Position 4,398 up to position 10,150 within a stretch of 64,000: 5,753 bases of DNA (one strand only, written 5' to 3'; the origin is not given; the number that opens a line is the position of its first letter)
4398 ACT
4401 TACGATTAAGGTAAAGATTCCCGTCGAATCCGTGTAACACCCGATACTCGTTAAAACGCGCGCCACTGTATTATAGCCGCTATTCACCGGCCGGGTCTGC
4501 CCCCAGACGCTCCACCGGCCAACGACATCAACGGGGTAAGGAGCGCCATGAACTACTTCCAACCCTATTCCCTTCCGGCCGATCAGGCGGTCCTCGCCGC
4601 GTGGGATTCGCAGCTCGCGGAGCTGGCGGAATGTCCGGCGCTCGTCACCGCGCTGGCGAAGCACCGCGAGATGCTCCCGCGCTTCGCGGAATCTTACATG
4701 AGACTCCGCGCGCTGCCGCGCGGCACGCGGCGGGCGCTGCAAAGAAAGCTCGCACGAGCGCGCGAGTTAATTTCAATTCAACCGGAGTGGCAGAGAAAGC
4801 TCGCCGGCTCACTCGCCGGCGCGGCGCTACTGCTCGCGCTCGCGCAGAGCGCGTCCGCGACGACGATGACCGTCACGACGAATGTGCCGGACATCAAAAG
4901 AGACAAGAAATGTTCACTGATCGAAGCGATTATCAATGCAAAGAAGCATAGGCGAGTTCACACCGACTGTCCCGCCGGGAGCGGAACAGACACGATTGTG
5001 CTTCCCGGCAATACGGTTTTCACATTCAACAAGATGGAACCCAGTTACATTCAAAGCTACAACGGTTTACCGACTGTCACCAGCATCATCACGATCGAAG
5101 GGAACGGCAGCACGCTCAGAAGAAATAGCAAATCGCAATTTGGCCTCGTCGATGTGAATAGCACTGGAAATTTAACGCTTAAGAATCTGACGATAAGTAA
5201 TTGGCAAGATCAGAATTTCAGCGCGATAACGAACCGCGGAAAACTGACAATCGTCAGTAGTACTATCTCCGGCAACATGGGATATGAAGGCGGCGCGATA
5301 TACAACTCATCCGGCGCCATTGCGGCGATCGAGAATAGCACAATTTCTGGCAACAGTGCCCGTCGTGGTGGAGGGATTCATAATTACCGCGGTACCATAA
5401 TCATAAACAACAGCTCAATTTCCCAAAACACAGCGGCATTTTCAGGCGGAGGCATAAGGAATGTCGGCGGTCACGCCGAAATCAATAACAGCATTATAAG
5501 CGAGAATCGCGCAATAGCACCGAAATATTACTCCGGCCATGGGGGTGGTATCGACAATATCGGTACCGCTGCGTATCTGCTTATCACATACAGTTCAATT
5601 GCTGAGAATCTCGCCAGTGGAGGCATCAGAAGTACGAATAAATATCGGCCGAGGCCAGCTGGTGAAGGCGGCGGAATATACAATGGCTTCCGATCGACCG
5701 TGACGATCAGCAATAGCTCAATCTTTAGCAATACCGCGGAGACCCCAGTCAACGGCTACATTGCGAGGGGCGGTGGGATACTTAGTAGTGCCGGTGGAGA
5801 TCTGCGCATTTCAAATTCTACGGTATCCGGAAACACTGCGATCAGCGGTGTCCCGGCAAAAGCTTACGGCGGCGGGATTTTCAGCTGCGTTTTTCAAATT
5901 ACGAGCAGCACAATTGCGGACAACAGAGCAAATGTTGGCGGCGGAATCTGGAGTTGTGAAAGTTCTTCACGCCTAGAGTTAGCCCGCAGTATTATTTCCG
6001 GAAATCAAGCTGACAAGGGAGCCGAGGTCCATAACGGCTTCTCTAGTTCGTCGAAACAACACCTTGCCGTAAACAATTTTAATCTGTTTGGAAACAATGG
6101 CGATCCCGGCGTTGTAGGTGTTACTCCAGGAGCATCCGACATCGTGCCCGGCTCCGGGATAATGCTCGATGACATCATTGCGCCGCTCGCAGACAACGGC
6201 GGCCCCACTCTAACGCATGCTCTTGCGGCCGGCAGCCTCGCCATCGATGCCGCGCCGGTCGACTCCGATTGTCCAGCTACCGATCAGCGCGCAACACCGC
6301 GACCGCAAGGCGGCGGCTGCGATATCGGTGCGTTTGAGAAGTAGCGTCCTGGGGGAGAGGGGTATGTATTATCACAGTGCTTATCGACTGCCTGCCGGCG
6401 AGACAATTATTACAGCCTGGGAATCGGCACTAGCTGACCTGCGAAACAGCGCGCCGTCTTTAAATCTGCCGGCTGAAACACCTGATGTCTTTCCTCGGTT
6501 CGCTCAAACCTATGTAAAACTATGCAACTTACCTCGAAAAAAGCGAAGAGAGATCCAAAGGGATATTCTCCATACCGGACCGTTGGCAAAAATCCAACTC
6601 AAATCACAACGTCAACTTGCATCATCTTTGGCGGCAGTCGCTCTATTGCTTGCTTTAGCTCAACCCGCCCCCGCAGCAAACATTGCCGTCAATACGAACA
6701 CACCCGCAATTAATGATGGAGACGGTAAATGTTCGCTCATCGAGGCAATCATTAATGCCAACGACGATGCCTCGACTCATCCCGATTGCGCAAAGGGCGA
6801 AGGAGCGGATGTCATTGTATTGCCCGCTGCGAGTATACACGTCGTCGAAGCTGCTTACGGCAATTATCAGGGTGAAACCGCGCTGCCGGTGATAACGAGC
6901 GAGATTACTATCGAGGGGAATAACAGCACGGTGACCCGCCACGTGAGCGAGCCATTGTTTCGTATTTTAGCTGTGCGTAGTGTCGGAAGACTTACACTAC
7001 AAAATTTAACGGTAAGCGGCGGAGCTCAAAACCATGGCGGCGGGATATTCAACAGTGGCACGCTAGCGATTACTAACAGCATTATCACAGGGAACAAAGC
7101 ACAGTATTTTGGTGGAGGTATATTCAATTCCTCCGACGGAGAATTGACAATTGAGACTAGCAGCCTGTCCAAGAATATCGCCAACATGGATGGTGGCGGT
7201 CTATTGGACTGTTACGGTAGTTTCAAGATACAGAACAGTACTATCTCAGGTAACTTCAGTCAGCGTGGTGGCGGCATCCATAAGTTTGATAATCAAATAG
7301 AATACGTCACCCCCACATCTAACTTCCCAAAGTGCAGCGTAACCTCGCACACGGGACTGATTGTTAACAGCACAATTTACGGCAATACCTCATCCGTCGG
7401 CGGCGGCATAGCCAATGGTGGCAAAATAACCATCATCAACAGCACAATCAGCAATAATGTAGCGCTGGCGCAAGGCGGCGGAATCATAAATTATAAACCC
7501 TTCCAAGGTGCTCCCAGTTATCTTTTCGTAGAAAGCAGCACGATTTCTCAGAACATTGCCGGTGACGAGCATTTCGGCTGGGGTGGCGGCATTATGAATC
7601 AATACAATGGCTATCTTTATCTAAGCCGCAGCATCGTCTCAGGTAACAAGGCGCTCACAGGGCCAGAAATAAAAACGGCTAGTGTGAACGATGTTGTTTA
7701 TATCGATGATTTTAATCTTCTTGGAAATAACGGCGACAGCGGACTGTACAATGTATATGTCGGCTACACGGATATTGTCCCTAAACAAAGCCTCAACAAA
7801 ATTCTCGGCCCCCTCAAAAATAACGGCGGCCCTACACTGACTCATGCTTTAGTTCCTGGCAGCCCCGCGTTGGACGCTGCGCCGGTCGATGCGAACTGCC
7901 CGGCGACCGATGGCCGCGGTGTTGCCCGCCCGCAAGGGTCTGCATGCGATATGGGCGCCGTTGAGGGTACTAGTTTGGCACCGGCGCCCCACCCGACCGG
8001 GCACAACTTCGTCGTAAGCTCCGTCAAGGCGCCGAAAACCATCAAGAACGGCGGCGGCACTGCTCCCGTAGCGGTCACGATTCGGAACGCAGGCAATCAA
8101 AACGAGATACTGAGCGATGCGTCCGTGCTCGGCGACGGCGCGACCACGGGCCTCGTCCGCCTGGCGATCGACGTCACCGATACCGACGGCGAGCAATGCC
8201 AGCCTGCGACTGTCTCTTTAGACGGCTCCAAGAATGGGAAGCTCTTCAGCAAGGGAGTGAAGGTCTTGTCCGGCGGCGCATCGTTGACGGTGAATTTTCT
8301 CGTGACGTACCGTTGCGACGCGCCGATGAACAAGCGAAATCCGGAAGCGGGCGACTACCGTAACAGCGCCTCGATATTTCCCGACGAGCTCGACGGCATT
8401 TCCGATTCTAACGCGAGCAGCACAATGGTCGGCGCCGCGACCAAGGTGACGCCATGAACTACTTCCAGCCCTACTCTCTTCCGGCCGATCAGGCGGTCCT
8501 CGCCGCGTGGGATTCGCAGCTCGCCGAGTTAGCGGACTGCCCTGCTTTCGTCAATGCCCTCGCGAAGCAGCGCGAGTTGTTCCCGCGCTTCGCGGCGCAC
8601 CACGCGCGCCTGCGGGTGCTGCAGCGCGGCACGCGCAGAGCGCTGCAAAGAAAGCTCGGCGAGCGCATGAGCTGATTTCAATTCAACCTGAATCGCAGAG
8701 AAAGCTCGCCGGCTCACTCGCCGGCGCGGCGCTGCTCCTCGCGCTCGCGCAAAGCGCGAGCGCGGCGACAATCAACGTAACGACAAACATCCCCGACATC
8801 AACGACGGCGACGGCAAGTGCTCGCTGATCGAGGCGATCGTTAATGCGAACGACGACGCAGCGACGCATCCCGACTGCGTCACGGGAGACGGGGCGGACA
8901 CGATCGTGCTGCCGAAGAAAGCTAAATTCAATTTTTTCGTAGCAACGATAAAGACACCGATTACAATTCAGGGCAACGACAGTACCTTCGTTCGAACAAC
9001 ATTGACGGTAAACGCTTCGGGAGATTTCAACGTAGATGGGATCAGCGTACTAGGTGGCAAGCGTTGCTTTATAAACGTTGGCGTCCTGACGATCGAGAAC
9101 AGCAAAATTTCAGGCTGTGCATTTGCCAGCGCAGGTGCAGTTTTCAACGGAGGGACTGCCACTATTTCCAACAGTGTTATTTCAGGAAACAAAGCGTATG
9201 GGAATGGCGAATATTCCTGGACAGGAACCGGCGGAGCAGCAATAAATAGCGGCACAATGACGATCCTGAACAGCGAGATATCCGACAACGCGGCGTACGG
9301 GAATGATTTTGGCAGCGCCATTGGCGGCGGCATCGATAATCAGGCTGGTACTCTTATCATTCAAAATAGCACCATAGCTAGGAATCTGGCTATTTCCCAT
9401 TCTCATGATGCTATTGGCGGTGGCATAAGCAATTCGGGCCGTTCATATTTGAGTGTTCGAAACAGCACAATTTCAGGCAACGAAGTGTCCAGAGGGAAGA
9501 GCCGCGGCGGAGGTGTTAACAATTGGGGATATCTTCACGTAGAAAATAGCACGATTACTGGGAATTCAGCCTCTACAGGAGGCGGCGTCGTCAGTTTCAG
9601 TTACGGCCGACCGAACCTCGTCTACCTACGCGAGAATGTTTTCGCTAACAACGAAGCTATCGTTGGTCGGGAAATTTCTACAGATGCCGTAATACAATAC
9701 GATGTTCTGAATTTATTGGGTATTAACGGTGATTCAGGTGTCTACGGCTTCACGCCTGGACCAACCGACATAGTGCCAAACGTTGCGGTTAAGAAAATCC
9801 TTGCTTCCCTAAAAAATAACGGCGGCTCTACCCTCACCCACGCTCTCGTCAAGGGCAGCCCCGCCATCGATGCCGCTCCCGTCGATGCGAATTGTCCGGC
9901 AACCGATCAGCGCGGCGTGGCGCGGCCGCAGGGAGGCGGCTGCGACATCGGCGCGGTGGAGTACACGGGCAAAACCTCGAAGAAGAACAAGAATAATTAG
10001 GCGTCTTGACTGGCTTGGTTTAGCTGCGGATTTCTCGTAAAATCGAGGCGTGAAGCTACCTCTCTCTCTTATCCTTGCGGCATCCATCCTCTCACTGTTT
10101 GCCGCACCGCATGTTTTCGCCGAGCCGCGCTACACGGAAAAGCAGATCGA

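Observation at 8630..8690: Frameshift splitting the third paralog exactly at the N-domain / hydrophobic-segment junction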

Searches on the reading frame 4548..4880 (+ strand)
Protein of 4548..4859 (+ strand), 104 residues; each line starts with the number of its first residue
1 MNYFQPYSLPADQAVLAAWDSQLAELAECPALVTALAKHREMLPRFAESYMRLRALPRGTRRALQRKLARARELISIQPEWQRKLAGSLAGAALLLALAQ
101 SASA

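Call 13: find_homologous_proteins(query=window:4548-4859:+, max_evalue=0.001)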
Query seq(104 aa) (104 aa): 22 proteins with E <= 0.001 among 90 candidates.
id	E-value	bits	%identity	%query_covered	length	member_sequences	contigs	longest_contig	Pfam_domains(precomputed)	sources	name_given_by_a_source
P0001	3.2e-48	180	88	85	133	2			-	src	-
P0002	6.6e-47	176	82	81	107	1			-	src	-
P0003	1.3e-46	175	82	81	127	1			-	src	-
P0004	1.2e-45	172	79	81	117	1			-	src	-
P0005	2.8e-45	170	80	81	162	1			-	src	-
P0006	6.7e-32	127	79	60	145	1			-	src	-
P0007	6.1e-28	115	81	66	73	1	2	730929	-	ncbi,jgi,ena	-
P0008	9.5e-28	114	59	91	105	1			-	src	-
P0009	6.3e-26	108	57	85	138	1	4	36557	-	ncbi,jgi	jgi:hypothetical protein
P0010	2.6e-25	106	57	85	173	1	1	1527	-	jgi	jgi:hypothetical protein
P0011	4.1e-25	106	54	100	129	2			-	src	-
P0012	4.5e-22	96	58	74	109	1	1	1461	-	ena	-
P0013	2.9e-21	93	51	91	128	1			-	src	-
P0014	6.5e-21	92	59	88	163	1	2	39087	-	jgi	jgi:hypothetical protein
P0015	1.8e-20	91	57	68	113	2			-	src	-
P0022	1.5e-13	69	47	99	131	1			-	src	-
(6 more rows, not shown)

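Call 18: find_related_loci(query=A3, collection=genome_contigs, flank=4000)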
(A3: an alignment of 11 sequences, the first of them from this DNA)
Query A3 (104 aa) in genome_contigs; peptide patterns used: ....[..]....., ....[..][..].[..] (x = any residue, [..] = any of these).
121 stretches matched a pattern; 13 encode a relative of the query (tblastn E <= 1e-3); 12 distinct loci.
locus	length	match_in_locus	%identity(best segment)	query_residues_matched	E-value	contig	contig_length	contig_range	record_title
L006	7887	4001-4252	87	1-84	3e-50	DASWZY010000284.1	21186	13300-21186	MAG TPA_asm: Candidatus Binatia bacterium isolate SMAG_U3751 k141_2744631, whole genome shotgun sequence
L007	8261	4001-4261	67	1-86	2e-34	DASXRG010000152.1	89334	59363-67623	MAG TPA_asm: Candidatus Binatia bacterium isolate SMAG_U4633 k141_447880, whole genome shotgun sequence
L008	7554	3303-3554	62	1-84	9e-34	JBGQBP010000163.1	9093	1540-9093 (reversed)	MAG: Candidatus Binatia bacterium isolate OBJ2_061818_110_61 k141_1834119_length_9093_cov_37.1139, whole genome shotgun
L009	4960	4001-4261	64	1-86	1e-32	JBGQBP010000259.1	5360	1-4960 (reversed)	MAG: Candidatus Binatia bacterium isolate OBJ2_061818_110_61 k141_3026829_length_5360_cov_34.4735, whole genome shotgun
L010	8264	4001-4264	58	1-87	3e-30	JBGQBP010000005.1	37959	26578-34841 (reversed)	MAG: Candidatus Binatia bacterium isolate OBJ2_061818_110_61 k141_2082578_length_37959_cov_33.0351, whole genome shotgun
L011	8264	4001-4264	56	1-87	1e-29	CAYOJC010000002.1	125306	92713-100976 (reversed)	MAG TPA_asm: uncultured Syntrophobacteraceae bacterium isolate SRP136066_co1_407 genome assembly, contig: NODE_68_length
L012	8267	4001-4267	54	1-88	2e-28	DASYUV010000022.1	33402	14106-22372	MAG TPA_asm: Candidatus Binatia bacterium isolate SMAG_U4604 k141_618766, whole genome shotgun sequence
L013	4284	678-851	70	1-61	9e-23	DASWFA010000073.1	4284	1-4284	MAG TPA_asm: Candidatus Binatia bacterium isolate SMAG_U2777 k141_1008125, whole genome shotgun sequence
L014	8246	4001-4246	50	1-81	1e-21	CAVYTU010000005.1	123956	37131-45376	MAG: uncultured delta proteobacterium isolate MFD05567.bin.2.108 genome assembly, contig: contig_20124, whole genome sho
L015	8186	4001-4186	47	1-61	7e-10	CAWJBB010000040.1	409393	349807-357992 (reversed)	MAG: uncultured delta proteobacterium isolate MFD04850.bin.2.19 genome assembly, contig: contig_2847, whole genome shotg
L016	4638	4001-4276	34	1-81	3e-8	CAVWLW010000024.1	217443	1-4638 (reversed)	MAG: uncultured delta proteobacterium isolate MFD08691.bin.1.5 genome assembly, contig: contig_21702, whole genome shotg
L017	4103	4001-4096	47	1-32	9e-6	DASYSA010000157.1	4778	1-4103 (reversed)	MAG TPA_asm: Blastocatellia bacterium isolate SMAG_U4525 k141_1507972, whole genome shotgun sequence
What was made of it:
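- Tried and rejected: A3 was used instead (call 18).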

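Call 30: predict_structure(alignment_id=A3)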
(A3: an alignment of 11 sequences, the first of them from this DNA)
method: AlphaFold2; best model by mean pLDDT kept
length: 104 residues; sequences in the alignment: 11
mean_pLDDT: 77.6   pTM: 0.70
mean pLDDT of the five models: 77.6, 76.9, 76.7, 76.1, 76.0
residues with pLDDT >= 90: 4; 70-90: 78; 50-70: 15; < 50: 7
segments of 3 or more residues with pLDDT < 50: none
pLDDT, mean of each block of 10 residues (from residue 1): 48 79 79 71 85 89 88 72 86 86 60
secondary structure, 60 per line:
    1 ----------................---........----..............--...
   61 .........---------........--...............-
elements in order: H11-26 H30-37 H42-55 H58-69 H79-86 H89-103
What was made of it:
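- Closest known: Long or extended signal peptides: twin-arginine. Different: The extension is much longer (about 60 residues before RR) and folds as a helical bundle in the AlphaFold2 model (call 30).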

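Call 35: fold_search(model_id=the predicted structure, library=pdb)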
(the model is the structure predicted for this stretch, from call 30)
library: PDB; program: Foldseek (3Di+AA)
matches with E <= 10: 6; with E <= 0.001: 0
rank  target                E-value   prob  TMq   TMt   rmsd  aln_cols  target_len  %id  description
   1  6jlu_Q                4.2e+00  0.06  0.27  0.22  11.1       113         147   18  Structure of PSII-FCP supercomplex from a centric diatom Chaetoceros gracilis at 3.02 angstrom resolution (released 2019-07-31)
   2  7sq5                  6.5e+00  0.20  0.41  0.31   7.1        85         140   13  Designed trefoil knot protein, variant 3 (released 2022-11-09)
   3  7sq3                  6.5e+00  0.09  0.38  0.29  10.8       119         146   17  Designed trefoil knot protein, variant 1 (released 2022-06-29)
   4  4u03_A                7.7e+00  0.06  0.31  0.11  10.1        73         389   14  Structure of the vibrio cholerae di-nucleotide cyclase (DncV) in complex with GTP and 5MTHFGLU2 (released 2014-09-17)
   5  1pv3_MODEL_1_A        8.6e+00  0.03  0.24  0.19  11.5       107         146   20  NMR Solution Structure of the Avian FAT-domain of Focal Adhesion Kinase (released 2004-05-25)
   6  4av6_B                9.6e+00  0.02  0.19  0.06  14.5       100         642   16  Crystal structure of Thermotoga maritima sodium pumping membrane integral pyrophosphatase at 4 A in complex with phosp (released 2012-08-08)
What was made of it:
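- Tried and rejected: Leader-domain fold against the PDB gave no match (best E = 4; call 35).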

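Call 54: search_protein_families(library=pfam, proteins=[P0022, window:4548-4880:+], max_evalue=10)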
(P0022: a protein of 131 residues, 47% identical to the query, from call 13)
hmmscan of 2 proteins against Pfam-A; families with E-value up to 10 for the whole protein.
P0022 (131 aa): 0 families

window:4548-4880:+ (111 aa): 2 families
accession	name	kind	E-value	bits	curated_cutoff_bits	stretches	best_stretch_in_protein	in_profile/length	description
PF05400.18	FliT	-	0.079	14.2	29.5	1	16-75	7-72/85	Flagellar protein FliT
PF03475.19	YiiM_3-alpha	-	1.5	9.2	22.7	1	22-34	19-31/44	YiiM-like, 3-alpha helix domain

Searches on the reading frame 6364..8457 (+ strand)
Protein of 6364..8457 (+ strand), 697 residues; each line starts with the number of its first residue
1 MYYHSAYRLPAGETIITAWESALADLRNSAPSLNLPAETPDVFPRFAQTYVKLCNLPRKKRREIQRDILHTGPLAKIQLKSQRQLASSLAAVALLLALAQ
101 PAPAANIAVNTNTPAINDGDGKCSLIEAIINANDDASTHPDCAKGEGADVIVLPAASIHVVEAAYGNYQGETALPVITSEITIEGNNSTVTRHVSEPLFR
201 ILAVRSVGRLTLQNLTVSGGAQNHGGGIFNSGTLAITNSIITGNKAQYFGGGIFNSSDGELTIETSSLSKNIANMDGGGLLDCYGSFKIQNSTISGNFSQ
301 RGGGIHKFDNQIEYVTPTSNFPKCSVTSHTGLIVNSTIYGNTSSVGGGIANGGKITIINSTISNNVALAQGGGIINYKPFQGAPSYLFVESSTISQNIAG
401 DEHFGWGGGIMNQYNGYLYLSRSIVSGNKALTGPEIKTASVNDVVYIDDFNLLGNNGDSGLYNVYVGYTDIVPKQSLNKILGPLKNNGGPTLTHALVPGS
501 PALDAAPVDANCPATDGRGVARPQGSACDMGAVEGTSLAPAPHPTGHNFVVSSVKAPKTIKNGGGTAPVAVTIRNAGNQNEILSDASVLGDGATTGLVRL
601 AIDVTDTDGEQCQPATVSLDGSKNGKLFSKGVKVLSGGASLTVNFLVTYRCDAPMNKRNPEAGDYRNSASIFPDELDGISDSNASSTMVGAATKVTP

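Call 5: search_protein_families(library=pfam, proteins=[window:6364-8457:+], max_evalue=0.01)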
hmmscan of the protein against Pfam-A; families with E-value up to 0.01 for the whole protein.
window:6364-8457:+ (697 aa): 0 families

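Call 6: search_protein_families(library=ncbifam, proteins=[window:6364-8457:+], max_evalue=0.01)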
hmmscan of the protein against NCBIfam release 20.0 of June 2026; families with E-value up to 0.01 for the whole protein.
window:6364-8457:+ (697 aa): 2 families
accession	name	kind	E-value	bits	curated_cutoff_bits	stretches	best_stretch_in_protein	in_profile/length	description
NF041518.1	choice_anch_Q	domain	1.7e-24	85.8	25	1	480-534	3-56/58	choice-of-anchor Q domain-containing protein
TIGR04212.1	GlyGly_RbtA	equivalog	1.8e-07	29.8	295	1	91-342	7-274/605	rhombotarget A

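Call 51: find_encoding_contigs(protein=window:6364-8457:+, flank=4000, max_places=10)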
Protein window:6364-8457:+ (697 aa): 4 contigs read that carry it; 3 places shown.
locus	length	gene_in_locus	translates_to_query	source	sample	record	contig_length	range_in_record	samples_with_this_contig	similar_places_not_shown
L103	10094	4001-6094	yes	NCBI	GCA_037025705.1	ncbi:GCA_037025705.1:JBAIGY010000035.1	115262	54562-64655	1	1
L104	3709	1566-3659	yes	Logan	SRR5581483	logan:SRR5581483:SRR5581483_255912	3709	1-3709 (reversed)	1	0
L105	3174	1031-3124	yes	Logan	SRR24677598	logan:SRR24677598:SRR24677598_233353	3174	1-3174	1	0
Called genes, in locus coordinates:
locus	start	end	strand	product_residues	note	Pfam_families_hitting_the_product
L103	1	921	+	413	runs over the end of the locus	PF01855:POR_N, PF17147:PFOR_II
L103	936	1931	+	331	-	PF02775:TPP_enzyme_C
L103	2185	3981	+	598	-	-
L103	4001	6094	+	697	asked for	-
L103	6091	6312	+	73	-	-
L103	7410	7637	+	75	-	-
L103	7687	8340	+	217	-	-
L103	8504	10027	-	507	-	PF01970:TctA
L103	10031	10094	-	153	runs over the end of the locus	PF07331:TctB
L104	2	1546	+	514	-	?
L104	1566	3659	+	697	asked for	-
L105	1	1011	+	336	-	?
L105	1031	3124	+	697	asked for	-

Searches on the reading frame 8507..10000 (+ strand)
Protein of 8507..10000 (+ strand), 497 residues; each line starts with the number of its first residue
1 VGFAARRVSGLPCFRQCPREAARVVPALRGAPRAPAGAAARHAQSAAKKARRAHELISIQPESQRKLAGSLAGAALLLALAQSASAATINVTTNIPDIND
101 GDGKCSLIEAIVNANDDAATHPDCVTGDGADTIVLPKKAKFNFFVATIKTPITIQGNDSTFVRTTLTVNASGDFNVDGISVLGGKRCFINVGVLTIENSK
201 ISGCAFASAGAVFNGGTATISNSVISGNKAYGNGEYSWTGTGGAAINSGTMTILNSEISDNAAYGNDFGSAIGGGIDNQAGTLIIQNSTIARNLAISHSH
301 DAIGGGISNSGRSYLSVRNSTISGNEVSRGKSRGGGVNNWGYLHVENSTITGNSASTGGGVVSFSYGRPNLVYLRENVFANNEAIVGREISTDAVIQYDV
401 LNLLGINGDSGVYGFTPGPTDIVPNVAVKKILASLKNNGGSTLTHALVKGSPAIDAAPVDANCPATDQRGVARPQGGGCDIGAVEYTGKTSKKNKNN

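Call 5: search_protein_families(library=pfam, proteins=[window:8507-10000:+], max_evalue=0.01)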
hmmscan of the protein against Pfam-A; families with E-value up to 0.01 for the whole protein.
window:8507-10000:+ (497 aa): 1 family
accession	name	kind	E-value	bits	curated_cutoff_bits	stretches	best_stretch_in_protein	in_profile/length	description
PF13229.12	Beta_helix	-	3.2e-06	27.3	25.9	1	190-362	7-143/158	Right handed beta helix region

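Call 6: search_protein_families(library=ncbifam, proteins=[window:8507-10000:+], max_evalue=0.01)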
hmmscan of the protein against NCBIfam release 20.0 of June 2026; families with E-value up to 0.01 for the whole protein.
window:8507-10000:+ (497 aa): 1 family
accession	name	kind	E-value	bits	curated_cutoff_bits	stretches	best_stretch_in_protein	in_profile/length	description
NF041518.1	choice_anch_Q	domain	4.9e-24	84.3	25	1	432-486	4-57/58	choice-of-anchor Q domain-containing protein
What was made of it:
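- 8660..10000 (+): Paralog 3, 3' part in the -1 frame (open from 8507): linker, signal-like segment, beta-helix passenger and choice-of-anchor Q domain (about 9800-9964). It contains no internal stops. Beta_helix PF13229 at 27.3 bits and NF041518 at 84.3 bits (calls 5, 6).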

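Call 38: find_related_loci(query=window:8672-9997:+, collection=metagenome_contigs, flank=3000)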
Query window:8672-9997:+ (442 aa) in metagenome_contigs; peptide patterns used: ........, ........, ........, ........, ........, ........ (x = any residue, [..] = any of these).
360 stretches matched a pattern; 193 encode a relative of the query (tblastn E <= 1e-3); the best 80 are kept; 80 distinct loci.
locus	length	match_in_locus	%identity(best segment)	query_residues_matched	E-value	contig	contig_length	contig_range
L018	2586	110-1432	95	1-441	0e+0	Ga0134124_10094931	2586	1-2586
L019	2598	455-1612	40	41-431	1e-56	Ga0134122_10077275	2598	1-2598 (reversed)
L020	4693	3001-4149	41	47-434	6e-50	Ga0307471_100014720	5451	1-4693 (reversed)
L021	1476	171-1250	36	32-431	8e-40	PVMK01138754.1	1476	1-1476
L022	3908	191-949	42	165-433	5e-38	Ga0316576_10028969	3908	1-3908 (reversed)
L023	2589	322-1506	33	32-431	6e-35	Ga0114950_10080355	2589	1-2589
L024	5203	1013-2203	34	21-438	2e-34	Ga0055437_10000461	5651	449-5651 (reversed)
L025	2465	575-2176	38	20-431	2e-34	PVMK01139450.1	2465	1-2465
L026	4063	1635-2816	34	24-430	5e-34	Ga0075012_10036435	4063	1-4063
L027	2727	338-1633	32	20-431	1e-33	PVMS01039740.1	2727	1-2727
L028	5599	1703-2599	38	125-431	2e-33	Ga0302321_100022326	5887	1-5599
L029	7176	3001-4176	32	22-431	9e-32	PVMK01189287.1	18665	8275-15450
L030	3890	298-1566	31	5-438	4e-30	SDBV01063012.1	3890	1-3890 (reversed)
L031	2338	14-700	41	185-431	4e-30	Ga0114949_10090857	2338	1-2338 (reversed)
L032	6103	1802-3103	36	105-431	2e-29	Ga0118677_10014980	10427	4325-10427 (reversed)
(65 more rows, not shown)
